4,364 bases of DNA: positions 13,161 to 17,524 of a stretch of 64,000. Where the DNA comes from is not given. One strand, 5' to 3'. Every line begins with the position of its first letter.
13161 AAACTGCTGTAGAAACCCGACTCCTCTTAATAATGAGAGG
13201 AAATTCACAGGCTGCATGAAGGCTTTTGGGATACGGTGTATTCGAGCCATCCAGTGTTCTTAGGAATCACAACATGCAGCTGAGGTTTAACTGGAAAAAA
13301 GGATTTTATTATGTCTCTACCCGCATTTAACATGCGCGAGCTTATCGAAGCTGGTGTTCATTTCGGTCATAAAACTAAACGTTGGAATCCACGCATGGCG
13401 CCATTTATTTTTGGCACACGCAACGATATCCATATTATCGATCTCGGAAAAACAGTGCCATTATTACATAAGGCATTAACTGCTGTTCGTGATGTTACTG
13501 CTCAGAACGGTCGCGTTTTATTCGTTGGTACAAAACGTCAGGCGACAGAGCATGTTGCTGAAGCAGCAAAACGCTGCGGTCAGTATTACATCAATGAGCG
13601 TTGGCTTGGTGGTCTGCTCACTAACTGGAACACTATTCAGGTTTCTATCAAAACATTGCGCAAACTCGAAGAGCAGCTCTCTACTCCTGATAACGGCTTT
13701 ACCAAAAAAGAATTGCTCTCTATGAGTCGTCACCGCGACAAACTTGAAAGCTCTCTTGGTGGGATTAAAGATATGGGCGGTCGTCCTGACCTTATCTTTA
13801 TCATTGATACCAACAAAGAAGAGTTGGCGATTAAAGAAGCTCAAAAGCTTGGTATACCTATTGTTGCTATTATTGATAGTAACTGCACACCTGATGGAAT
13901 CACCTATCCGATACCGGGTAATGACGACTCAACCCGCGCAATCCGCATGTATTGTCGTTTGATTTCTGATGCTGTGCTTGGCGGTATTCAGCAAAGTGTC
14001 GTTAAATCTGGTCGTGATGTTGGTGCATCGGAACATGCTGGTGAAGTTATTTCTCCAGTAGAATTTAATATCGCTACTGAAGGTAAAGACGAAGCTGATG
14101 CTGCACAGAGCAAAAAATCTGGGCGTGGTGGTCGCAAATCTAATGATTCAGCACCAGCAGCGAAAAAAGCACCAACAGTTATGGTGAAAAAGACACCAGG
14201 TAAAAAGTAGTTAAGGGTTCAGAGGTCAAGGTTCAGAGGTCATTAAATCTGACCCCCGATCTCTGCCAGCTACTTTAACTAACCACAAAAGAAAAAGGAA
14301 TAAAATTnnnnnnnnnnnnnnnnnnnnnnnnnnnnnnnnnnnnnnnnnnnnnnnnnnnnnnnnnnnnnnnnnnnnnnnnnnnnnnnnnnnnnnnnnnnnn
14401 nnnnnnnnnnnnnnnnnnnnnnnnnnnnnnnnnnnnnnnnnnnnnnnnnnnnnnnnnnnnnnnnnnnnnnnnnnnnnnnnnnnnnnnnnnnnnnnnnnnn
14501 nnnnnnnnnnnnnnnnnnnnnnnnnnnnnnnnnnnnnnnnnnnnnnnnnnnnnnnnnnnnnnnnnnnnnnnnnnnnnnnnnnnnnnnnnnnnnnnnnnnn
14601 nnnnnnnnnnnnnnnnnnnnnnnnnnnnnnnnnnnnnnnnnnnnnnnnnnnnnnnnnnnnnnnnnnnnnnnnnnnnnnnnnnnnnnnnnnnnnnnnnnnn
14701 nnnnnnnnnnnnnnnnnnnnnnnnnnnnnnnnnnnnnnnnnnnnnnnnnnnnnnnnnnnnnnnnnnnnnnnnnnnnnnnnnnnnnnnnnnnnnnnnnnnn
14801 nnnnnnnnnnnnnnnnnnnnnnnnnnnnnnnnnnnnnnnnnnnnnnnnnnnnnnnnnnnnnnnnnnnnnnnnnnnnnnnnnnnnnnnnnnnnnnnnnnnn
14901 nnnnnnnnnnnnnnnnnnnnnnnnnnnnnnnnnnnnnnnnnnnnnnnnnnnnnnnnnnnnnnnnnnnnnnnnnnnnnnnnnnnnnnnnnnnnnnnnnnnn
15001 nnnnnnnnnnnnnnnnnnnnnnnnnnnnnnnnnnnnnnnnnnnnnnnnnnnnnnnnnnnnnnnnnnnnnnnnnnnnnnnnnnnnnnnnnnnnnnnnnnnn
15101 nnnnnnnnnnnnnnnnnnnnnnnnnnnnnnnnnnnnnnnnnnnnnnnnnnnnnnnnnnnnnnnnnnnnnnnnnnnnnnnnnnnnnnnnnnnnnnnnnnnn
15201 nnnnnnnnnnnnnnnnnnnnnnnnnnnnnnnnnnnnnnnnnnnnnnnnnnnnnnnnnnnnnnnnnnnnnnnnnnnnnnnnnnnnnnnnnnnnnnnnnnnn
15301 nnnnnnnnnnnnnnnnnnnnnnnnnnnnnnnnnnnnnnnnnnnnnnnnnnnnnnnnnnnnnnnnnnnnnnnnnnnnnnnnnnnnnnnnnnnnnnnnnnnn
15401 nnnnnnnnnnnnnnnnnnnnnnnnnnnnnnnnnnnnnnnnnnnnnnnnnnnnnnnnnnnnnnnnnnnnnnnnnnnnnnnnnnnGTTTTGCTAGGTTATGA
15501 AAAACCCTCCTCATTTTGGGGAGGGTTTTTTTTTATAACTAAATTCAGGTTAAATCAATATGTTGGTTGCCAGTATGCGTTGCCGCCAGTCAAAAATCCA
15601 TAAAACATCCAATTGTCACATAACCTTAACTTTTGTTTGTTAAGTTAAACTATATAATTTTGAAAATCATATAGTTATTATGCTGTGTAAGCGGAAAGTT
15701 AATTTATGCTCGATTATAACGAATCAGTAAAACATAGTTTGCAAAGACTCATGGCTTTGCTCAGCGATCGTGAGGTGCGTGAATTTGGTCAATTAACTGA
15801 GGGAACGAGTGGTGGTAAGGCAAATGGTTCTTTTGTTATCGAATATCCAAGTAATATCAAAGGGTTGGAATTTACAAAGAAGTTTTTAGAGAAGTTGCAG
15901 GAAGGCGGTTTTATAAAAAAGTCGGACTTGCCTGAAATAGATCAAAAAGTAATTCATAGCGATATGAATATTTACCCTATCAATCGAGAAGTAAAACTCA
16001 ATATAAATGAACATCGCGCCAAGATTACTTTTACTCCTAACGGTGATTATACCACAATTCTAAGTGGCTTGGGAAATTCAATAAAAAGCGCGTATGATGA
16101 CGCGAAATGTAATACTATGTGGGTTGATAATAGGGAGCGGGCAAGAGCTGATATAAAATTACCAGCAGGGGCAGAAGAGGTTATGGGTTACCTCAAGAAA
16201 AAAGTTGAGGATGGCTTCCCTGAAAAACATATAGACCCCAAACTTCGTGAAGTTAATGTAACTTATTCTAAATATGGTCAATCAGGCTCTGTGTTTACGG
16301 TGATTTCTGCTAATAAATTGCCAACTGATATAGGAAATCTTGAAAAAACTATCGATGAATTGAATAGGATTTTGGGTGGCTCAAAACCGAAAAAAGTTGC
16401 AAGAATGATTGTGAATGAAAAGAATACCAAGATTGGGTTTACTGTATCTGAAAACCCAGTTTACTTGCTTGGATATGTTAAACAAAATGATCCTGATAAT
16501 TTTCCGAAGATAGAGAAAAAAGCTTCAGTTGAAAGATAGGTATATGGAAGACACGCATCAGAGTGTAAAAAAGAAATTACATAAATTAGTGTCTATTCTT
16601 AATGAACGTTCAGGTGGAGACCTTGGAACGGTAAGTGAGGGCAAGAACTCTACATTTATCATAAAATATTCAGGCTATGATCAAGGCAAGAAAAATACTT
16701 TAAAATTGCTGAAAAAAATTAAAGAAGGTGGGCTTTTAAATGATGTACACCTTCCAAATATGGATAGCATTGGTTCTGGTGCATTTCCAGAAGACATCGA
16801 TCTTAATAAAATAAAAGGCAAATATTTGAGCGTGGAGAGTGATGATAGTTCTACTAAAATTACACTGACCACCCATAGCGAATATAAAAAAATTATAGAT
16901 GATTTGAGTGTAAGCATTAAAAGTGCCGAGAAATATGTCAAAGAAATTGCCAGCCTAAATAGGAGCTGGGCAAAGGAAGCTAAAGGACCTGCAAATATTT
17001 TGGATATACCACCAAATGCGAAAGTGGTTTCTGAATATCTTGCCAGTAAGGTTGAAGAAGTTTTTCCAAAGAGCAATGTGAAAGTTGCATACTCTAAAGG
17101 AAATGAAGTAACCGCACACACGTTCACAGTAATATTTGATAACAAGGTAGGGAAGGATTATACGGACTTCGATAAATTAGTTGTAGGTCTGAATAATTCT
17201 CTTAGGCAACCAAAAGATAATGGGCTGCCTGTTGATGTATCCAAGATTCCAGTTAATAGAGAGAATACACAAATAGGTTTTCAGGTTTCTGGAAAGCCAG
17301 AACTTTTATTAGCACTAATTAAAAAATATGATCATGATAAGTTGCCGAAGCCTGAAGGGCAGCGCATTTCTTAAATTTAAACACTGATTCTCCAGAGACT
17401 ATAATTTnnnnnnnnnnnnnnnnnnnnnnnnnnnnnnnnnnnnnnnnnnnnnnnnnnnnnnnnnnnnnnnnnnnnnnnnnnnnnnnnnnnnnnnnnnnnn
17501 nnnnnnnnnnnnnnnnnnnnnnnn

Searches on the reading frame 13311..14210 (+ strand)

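Call 8: search_protein_families(library=pfam, proteins=[window:13311-14210:+], max_evalue=0.001)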
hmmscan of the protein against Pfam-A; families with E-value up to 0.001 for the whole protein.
window:13311-14210:+ (299 aa): 1 family
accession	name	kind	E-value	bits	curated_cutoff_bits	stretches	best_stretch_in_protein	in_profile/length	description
PF00318.25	Ribosomal_S2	-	5.3e-93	310.7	26.1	1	11-224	1-215/216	Ribosomal protein S2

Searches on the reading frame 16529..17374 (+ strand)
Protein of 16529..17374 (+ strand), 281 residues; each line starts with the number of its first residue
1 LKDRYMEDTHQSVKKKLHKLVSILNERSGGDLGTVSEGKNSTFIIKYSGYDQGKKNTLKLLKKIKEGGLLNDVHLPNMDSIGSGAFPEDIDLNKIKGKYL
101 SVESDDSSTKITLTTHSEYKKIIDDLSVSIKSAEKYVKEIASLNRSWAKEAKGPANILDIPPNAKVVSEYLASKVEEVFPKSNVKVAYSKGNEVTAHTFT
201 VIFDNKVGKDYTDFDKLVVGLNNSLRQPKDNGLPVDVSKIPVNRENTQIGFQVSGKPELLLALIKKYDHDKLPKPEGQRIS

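Call 3: search_protein_families(library=pfam, proteins=[window:16529-17374:+], max_evalue=0.1)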
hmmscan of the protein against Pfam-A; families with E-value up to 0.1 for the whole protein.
window:16529-17374:+ (281 aa): 0 families

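Call 9: search_protein_families(library=ncbifam, proteins=[window:16529-17374:+], max_evalue=0.1)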
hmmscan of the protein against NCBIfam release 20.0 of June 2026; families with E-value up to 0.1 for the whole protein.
window:16529-17374:+ (281 aa): 0 families

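Call 74: search_protein_families(library=padloc, proteins=[window:16529-17374:+], max_evalue=0.01)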
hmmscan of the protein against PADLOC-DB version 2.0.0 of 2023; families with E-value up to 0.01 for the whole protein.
window:16529-17374:+ (281 aa): 0 families

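Call 75: search_protein_families(library=phrogs, proteins=[window:16529-17374:+], max_evalue=0.01)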
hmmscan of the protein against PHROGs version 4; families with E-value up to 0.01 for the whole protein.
window:16529-17374:+ (281 aa): 0 families
